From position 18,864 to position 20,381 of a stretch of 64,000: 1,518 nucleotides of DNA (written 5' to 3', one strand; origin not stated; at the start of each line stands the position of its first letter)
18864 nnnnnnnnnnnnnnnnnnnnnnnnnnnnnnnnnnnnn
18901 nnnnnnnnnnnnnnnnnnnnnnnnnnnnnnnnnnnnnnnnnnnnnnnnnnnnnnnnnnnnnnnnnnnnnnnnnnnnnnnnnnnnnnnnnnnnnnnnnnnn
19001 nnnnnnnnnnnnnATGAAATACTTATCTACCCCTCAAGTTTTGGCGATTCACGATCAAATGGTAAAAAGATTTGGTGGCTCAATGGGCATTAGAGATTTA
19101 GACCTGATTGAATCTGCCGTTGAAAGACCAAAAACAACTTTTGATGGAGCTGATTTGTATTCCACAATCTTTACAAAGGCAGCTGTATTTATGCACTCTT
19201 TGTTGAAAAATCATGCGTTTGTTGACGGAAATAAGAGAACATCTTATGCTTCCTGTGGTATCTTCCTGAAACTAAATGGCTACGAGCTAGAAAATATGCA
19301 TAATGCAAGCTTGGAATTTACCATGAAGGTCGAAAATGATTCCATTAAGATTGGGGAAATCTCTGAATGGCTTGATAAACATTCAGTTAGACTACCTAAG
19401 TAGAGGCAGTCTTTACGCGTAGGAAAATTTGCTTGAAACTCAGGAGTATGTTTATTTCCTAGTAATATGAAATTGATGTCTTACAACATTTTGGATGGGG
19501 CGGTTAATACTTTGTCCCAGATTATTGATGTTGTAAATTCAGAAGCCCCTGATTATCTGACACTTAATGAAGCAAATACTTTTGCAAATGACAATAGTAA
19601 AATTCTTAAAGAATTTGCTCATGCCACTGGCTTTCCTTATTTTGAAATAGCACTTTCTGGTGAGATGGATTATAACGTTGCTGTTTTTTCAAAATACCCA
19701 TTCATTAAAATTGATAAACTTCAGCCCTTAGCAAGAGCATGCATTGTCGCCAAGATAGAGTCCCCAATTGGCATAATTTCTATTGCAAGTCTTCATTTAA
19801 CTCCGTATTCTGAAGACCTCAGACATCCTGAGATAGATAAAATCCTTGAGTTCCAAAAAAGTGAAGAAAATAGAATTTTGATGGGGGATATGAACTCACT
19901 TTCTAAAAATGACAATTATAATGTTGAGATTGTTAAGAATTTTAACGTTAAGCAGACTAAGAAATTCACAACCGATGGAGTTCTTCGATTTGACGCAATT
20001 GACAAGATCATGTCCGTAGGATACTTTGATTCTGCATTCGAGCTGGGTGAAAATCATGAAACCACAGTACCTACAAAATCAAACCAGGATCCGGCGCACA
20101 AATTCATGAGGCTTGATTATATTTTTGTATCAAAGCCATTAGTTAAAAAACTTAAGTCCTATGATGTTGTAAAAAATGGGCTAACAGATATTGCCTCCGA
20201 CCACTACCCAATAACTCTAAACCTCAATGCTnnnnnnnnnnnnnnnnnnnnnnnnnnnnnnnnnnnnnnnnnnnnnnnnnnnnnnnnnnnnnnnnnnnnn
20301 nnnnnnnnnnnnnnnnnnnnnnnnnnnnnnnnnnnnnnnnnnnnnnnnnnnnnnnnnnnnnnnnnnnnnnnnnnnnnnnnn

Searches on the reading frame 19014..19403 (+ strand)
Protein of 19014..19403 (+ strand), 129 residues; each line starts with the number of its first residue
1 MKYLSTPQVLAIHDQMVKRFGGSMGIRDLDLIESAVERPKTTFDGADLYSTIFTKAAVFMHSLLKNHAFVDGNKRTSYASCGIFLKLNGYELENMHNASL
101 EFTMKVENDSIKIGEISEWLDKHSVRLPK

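Call 17: search_protein_families(library=ncbifam, proteins=[window:19014-19400:+], max_evalue=0.01)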
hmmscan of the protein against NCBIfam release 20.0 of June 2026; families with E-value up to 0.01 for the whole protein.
window:19014-19400:+ (129 aa): 1 family
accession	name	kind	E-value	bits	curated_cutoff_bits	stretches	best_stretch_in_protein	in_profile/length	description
TIGR01550.1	DOC_P1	subfamily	2.4e-18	66.5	38.65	1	4-120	2-120/122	type II toxin-antitoxin system death-on-curing family toxin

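Call 68: find_encoding_contigs(protein=window:19014-19403:+, flank=10000, max_places=8)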
Protein window:19014-19403:+ (129 aa): 1 contig read that carries it; 1 place shown.
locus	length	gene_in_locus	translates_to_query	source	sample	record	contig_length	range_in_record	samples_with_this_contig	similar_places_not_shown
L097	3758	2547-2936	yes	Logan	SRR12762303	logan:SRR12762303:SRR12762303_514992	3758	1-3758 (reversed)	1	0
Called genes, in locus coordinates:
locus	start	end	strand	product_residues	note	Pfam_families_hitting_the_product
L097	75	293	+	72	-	PF24250:HVO_2718 (weak), PF12844:HTH_19, PF13560:HTH_31, PF13443:HTH_26, PF01381:HTH_3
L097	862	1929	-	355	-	PF00589:Phage_integrase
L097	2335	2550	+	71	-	-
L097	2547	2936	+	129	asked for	PF02661:Fic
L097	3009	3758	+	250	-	?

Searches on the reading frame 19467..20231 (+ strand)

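Call 7: search_protein_families(library=pfam, proteins=[window:19467-20231:+], max_evalue=1)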
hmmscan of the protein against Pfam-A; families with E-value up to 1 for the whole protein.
window:19467-20231:+ (255 aa): 3 families
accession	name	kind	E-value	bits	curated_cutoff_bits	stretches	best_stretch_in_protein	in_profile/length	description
PF03372.29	Exo_endo_phos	-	2.2e-11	44.3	24.5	1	4-246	1-225/225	Endonuclease/Exonuclease/phosphatase family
PF14529.12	Exo_endo_phos_2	-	0.012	15.9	27.4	0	214-249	86-116/117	Endonuclease-reverse transcriptase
PF18255.9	SAM_DprA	-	0.079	13.4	26.2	1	122-154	18-50/62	DNA processing protein A sterile alpha motif domain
